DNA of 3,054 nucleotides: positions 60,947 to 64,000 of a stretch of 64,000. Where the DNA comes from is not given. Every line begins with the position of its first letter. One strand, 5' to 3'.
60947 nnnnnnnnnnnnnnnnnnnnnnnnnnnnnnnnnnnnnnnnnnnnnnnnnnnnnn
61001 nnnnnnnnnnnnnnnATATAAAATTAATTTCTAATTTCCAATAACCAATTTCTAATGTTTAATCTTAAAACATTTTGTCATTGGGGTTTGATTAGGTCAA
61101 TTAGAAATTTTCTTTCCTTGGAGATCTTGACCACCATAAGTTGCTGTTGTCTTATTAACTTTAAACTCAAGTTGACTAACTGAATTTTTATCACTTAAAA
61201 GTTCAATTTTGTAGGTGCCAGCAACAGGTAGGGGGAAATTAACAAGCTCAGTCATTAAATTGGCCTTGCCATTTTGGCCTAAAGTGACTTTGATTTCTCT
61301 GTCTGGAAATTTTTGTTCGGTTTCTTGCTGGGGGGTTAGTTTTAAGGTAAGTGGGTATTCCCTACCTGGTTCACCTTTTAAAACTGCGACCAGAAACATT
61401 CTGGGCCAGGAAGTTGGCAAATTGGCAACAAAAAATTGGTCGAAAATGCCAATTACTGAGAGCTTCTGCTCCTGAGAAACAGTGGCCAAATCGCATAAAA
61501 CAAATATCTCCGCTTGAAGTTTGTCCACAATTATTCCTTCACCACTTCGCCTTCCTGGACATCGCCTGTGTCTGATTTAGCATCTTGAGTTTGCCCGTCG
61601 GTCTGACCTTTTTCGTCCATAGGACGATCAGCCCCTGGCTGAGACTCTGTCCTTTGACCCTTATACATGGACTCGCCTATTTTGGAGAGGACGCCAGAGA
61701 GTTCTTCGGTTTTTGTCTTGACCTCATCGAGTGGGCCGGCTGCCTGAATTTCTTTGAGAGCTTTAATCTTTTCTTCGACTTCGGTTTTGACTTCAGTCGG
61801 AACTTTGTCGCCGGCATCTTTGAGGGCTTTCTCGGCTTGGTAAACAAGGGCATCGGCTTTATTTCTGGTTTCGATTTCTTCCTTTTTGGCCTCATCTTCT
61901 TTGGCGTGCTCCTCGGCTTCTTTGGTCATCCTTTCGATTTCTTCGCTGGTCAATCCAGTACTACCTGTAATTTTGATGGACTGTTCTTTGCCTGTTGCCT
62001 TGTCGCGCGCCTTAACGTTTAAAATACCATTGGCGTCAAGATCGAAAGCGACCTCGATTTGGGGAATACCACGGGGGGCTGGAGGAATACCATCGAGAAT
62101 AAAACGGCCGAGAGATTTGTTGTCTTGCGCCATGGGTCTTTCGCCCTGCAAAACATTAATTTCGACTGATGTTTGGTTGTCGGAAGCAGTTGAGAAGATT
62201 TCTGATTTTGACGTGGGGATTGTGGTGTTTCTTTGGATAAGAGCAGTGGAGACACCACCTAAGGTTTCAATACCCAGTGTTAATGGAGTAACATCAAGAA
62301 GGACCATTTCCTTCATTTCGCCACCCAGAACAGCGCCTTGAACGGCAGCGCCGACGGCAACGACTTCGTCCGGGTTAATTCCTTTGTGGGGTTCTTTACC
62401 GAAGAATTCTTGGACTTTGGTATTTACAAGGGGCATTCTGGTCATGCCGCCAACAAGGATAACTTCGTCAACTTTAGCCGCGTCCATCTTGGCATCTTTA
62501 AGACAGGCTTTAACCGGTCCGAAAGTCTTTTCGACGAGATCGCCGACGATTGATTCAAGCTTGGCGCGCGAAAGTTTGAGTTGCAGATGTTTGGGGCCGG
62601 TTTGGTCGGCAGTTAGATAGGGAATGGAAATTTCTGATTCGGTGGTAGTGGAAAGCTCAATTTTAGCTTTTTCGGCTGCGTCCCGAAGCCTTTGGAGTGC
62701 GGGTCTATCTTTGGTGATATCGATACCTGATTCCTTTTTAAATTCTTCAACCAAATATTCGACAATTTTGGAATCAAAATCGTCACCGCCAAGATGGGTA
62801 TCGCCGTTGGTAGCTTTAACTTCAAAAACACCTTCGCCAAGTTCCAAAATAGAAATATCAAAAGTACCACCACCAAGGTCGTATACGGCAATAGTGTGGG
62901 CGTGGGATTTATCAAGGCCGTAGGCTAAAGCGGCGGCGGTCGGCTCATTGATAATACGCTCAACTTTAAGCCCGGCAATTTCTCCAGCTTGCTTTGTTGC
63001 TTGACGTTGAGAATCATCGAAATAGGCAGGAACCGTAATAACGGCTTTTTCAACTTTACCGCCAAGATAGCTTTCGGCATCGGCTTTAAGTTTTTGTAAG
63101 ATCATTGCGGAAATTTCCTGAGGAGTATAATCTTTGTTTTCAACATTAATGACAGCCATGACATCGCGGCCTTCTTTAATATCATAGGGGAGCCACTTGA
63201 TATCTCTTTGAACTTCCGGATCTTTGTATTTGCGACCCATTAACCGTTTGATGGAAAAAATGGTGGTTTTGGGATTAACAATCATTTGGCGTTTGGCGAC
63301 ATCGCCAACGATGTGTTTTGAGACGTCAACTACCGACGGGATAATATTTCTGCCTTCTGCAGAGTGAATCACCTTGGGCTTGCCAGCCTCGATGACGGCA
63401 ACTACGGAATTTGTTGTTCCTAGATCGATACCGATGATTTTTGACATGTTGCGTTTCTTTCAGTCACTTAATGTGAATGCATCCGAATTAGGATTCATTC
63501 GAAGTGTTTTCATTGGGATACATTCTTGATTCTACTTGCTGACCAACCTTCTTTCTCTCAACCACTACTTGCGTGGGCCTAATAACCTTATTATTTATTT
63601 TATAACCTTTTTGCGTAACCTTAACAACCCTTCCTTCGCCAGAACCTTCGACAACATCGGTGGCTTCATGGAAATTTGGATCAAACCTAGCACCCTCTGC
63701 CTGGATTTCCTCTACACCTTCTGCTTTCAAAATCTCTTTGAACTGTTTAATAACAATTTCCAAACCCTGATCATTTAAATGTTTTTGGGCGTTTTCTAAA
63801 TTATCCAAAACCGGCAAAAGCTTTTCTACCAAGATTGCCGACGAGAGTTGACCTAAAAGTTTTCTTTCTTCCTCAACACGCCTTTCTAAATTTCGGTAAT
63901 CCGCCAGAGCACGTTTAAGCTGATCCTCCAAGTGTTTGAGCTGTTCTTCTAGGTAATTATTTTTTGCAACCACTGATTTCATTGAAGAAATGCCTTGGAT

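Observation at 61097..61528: Unknown 143-aa gene embedded between dnaK and dnaJ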

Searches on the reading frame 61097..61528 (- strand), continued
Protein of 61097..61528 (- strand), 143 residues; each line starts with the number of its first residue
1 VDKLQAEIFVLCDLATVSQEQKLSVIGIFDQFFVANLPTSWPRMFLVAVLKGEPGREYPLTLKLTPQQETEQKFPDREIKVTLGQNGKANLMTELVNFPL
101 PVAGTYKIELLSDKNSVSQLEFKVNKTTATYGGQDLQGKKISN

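Call 88: find_encoding_contigs(protein=P0172, flank=5000, max_places=3)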
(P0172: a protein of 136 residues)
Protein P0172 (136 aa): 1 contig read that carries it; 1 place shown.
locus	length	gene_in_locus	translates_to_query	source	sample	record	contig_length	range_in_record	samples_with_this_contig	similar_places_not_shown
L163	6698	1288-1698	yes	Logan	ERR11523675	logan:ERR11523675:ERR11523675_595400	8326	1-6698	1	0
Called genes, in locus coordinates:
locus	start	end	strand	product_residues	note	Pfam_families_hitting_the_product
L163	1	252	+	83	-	?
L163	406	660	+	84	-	-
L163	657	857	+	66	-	-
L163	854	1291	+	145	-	PF13328:HD_4, PF01966:HD (weak)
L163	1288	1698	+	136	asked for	PF22091:DUF6941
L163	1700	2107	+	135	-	-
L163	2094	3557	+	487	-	PF03237:Terminase_6N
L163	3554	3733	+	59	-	-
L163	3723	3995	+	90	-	-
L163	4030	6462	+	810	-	-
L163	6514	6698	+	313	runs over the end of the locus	-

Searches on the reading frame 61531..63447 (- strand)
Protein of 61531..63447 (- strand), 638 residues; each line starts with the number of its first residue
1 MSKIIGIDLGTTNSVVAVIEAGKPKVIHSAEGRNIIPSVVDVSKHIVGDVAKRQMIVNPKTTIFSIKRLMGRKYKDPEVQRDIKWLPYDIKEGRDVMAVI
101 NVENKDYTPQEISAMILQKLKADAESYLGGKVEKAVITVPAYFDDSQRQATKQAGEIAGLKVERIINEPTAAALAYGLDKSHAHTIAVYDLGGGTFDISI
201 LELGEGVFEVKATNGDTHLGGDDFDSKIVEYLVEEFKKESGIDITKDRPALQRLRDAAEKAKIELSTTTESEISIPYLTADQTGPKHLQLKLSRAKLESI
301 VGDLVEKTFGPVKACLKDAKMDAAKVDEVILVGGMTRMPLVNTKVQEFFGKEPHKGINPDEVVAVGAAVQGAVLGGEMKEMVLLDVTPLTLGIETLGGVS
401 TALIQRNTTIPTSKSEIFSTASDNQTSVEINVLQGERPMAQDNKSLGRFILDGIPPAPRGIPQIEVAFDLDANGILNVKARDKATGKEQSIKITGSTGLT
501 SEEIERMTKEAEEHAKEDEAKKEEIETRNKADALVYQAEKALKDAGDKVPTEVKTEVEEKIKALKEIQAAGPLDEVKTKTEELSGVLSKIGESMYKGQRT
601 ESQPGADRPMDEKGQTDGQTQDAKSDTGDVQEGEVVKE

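Call 3: search_protein_families(library=pfam, proteins=[window:61531-63447:-], max_evalue=1)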
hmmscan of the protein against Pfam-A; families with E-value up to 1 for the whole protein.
window:61531-63447:- (638 aa): 9 families
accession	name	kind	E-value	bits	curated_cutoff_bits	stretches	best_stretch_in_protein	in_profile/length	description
PF00012.26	HSP70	-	2.6e-256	852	20.6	1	4-596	1-599/599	Hsp70 protein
PF06723.19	MreB_Mbl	-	7.5e-17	61.6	27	1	117-368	78-316/327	MreB/Mbl protein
PF02782.22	FGGY_C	-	0.011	15.9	27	1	297-373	120-196/198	FGGY family of carbohydrate kinases, C-terminal domain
PF01968.24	Hydantoinase_A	-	0.019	14.6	22.9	0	133-206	27-101/291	Hydantoinase/oxoprolinase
PF22757.1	GeBP-like_C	-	0.043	14.2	27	1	539-590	19-66/68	Glabrous-enhancer-binding protein-like family, C-terminal domain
PF06791.18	TMP_2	-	0.25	11.4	30.2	1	487-583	100-196/208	Prophage tail length tape measure protein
PF17376.7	DUF5398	-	0.29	12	28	1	526-571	8-51/80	Family of unknown function (DUF5398)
PF14450.12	FtsA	-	0.69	10.7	31.8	0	189-351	3-105/127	Cell division protein FtsA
PF21522.3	MreB-like_C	-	0.71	10.9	27.8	0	500-571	40-111/123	Archaeal actin homologue MreB-like, C-terminal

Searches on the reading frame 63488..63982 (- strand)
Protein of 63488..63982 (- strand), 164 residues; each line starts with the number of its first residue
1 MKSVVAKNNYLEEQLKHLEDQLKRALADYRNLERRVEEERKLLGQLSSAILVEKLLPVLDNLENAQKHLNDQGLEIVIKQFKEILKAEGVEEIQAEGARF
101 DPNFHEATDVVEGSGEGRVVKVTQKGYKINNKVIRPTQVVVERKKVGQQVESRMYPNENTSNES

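Call 3: search_protein_families(library=pfam, proteins=[window:63488-63982:-], max_evalue=1)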
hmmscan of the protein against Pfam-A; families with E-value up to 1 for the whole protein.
window:63488-63982:- (164 aa): 5 families
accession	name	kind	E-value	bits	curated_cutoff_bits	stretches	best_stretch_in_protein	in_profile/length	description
PF01025.24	GrpE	-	4.3e-36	124.5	25.8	1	6-142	18-164/165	GrpE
PF11062.13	DUF2863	-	0.00011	21.3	25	1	3-106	266-368/398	Protein of unknown function (DUF2863)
PF12259.13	Baculo_F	-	0.0075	15.3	24.1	1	8-74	211-273/609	Baculovirus F protein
PF04136.21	COG3_N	-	0.11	12.9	27.9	1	2-86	14-101/147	Conserved oligomeric Golgi complex subunit 3, N-terminal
PF13543.13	SAM_KSR1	-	0.22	12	22.5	1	2-43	28-68/75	SAM like domain present in kinase suppressor RAS 1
